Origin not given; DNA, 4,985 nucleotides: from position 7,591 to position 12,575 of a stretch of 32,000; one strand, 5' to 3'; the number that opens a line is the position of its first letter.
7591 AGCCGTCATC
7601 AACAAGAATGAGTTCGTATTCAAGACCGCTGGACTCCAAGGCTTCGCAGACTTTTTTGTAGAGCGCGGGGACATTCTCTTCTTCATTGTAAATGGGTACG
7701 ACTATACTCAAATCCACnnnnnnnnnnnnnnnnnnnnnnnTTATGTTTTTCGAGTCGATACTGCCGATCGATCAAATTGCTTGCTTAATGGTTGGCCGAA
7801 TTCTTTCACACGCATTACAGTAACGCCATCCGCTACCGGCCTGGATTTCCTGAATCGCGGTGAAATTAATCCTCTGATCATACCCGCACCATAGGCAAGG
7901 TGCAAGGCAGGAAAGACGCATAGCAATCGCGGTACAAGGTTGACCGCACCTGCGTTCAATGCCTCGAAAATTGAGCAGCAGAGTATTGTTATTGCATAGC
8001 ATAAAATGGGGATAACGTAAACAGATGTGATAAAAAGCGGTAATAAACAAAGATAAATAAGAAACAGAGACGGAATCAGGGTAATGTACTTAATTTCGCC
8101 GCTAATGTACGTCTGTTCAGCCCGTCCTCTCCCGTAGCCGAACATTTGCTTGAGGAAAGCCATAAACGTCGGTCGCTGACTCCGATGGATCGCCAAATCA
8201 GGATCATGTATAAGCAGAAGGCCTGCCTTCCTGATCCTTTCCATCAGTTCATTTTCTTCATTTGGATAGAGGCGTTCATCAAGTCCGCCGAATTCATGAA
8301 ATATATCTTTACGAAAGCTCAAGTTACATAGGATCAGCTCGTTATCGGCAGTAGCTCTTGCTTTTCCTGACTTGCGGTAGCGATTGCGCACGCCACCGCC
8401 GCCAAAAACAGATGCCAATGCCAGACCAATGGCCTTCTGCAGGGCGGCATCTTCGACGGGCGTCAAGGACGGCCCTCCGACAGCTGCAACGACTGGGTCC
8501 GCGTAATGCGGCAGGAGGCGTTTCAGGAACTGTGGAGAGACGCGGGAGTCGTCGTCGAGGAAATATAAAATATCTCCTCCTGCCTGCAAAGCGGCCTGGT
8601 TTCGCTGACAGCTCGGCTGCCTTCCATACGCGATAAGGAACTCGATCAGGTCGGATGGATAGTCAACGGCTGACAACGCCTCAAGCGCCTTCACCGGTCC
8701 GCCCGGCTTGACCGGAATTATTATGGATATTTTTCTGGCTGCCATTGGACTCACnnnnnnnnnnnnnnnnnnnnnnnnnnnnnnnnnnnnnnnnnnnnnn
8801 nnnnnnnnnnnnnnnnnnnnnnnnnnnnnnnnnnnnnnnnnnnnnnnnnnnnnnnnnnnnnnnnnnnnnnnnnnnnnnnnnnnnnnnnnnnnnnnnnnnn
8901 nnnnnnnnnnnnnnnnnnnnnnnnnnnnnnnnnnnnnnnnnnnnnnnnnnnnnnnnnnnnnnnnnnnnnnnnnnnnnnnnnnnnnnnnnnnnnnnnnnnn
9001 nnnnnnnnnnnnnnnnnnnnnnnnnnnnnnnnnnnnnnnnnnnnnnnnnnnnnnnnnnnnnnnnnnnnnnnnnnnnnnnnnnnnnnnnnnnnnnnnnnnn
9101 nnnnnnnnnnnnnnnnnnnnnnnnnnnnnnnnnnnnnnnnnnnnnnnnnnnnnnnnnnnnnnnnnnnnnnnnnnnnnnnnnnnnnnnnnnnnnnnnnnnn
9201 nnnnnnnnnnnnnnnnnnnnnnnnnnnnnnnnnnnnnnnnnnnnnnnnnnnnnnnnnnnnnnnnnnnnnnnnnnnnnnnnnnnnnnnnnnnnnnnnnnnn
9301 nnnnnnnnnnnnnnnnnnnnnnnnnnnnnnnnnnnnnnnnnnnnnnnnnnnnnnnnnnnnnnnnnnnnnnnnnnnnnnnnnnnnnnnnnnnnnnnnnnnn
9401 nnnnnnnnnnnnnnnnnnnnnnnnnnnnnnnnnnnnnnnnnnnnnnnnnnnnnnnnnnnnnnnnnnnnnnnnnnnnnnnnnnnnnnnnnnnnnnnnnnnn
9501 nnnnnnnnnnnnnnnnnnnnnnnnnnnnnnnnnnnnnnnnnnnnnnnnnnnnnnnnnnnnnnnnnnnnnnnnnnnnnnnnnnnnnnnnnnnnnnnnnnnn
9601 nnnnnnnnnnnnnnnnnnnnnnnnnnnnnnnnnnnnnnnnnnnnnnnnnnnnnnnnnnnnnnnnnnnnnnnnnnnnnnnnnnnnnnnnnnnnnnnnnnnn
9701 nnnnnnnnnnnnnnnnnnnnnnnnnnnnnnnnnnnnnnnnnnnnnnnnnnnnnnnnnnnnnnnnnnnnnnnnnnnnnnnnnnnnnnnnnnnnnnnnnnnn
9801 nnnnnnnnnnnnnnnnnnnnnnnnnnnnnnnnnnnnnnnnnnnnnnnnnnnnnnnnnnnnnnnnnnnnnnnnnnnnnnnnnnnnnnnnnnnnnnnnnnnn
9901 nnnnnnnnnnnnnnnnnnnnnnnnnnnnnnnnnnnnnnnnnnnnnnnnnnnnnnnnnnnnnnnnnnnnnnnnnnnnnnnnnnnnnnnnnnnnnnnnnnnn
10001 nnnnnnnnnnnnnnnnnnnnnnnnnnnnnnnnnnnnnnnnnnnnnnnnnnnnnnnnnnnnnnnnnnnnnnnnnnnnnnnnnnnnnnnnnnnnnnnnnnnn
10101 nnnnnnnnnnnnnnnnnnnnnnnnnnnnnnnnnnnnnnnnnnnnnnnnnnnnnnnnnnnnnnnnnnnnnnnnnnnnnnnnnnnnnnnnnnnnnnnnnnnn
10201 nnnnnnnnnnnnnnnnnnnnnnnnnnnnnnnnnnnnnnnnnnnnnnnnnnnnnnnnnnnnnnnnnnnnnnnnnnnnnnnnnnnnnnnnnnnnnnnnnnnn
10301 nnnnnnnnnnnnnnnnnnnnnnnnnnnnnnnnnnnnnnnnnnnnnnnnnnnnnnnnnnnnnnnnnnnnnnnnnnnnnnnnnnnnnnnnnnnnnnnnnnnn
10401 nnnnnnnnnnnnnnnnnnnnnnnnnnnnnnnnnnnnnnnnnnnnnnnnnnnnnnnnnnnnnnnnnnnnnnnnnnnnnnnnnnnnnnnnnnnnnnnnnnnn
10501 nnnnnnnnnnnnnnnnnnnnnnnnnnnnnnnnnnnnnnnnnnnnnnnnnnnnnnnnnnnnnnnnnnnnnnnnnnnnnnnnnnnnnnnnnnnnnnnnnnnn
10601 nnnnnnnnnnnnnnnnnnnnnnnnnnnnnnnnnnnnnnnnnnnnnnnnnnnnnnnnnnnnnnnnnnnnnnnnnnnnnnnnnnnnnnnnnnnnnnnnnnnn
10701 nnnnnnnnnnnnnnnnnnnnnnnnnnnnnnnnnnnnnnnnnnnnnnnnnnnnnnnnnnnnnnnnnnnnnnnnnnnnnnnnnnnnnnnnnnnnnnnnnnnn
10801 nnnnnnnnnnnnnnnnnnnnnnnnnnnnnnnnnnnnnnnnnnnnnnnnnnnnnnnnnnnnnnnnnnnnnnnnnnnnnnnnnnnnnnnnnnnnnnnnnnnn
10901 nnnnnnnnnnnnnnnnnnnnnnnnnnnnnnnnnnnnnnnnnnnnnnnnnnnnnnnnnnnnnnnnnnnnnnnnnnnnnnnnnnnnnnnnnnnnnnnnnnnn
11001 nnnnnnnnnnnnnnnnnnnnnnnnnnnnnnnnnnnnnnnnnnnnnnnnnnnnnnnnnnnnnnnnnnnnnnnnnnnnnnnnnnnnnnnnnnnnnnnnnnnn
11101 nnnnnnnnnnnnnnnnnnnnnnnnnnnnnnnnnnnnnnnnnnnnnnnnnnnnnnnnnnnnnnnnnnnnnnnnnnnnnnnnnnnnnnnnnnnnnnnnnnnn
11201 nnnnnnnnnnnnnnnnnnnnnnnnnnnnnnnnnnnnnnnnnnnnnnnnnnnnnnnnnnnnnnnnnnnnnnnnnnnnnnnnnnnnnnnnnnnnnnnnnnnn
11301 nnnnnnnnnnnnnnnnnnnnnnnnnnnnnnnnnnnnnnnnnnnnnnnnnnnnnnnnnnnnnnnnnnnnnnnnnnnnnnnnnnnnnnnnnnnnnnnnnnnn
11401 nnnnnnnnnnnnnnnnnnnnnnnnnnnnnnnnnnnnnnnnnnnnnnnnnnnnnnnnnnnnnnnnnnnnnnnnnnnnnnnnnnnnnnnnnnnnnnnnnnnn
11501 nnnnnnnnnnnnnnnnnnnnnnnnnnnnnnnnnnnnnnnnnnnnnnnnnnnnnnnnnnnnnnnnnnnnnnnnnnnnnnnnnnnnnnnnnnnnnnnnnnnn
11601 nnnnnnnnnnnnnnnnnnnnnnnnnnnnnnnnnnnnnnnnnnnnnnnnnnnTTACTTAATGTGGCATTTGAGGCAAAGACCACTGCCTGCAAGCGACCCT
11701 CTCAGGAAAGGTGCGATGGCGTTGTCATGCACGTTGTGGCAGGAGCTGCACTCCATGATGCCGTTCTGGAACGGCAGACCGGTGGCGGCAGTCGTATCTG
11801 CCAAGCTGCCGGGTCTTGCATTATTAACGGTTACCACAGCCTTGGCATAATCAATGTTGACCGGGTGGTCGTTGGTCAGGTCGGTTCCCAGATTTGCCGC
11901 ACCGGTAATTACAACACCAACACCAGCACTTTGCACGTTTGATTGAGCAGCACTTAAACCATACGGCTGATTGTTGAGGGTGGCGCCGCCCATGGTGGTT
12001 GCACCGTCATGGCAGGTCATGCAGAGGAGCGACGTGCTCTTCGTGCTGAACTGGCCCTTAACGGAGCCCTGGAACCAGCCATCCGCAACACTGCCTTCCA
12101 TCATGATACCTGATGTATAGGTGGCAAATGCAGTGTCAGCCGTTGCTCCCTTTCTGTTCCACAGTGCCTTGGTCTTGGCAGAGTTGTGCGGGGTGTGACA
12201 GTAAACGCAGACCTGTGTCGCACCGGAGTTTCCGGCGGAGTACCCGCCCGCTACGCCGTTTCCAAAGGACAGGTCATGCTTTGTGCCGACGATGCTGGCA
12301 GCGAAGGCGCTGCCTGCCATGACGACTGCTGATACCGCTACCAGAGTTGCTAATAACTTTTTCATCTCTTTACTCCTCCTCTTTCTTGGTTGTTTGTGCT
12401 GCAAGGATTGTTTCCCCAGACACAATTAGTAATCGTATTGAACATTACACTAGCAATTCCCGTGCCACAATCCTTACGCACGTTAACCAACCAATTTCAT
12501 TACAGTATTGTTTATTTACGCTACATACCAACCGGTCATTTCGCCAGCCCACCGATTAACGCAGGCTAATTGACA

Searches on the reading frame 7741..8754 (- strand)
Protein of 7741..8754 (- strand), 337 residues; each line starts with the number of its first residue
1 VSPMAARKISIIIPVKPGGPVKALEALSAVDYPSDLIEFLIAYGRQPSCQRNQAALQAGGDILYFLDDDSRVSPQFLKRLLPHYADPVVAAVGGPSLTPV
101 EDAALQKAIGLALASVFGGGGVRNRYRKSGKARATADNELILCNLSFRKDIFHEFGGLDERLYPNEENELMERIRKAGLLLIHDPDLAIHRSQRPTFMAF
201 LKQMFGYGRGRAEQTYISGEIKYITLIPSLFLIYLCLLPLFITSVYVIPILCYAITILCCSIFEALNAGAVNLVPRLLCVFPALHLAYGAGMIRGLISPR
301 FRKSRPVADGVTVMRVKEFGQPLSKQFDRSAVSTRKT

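Call 86: search_protein_families(library=pfam, proteins=[window:7741-8754:-])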
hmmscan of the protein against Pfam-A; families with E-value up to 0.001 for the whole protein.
window:7741-8754:- (337 aa): 3 families
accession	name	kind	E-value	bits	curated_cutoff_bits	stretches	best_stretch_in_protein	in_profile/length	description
PF13632.12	Glyco_trans_2_3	-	7.2e-10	39.4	27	1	63-262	2-192/198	Glycosyl transferase family group 2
PF00535.33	Glycos_transf_2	-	5.7e-07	30.1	23.3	1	46-108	65-128/168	Glycosyl transferase family 2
PF13641.12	Glyco_tranf_2_3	-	8.1e-05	23.2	27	0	57-205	84-225/230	Glycosyltransferase like family 2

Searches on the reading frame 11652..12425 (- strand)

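Call 86: search_protein_families(library=pfam, proteins=[window:11652-12425:-])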
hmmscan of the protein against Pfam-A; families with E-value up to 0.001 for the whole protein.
window:11652-12425:- (257 aa): 3 families
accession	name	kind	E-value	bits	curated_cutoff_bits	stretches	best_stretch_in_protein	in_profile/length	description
PF09699.15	Paired_CXXCH_1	-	3.7e-12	46.2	20.6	1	218-255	3-36/41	Doubled CXXCH motif (Paired_CXXCH_1)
PF14522.11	Cytochrome_C7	-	1.7e-06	28.2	24.8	0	70-145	13-54/67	Cytochrome c7 and related cytochrome c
PF14537.11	Cytochrom_c3_2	-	0.0001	23.1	25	0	222-255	56-78/79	Cytochrome c3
